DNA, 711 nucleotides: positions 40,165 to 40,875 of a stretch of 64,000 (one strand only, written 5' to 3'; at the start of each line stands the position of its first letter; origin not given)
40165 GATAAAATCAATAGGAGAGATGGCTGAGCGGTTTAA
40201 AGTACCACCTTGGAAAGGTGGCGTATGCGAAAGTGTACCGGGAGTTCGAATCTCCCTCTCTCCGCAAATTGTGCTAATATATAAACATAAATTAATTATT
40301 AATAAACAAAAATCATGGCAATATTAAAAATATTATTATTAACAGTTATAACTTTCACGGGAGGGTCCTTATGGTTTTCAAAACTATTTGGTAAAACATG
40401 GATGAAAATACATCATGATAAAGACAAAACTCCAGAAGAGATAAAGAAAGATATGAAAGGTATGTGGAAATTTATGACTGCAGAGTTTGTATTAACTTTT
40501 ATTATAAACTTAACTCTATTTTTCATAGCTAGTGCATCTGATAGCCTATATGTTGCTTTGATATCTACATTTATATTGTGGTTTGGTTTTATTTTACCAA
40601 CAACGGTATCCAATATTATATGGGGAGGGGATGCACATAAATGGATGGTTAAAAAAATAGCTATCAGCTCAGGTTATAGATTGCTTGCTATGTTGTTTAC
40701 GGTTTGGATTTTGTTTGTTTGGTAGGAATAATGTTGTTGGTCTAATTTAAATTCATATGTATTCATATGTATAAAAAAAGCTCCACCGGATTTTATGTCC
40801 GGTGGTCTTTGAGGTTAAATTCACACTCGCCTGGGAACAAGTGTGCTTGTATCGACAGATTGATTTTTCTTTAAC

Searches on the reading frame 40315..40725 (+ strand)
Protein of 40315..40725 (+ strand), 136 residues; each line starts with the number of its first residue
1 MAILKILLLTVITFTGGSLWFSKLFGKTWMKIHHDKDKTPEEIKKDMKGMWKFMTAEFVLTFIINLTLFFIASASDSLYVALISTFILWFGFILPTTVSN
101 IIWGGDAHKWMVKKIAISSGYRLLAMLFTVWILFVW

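Call 64: search_protein_families(library=pfam, proteins=[window:40315-40725:+], max_evalue=0.001)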
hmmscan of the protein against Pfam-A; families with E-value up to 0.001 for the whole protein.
window:40315-40725:+ (136 aa): 1 family
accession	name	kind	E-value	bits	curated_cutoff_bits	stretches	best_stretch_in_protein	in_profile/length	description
PF08570.15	DUF1761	-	8e-17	62.1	31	1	5-129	2-118/123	Protein of unknown function (DUF1761)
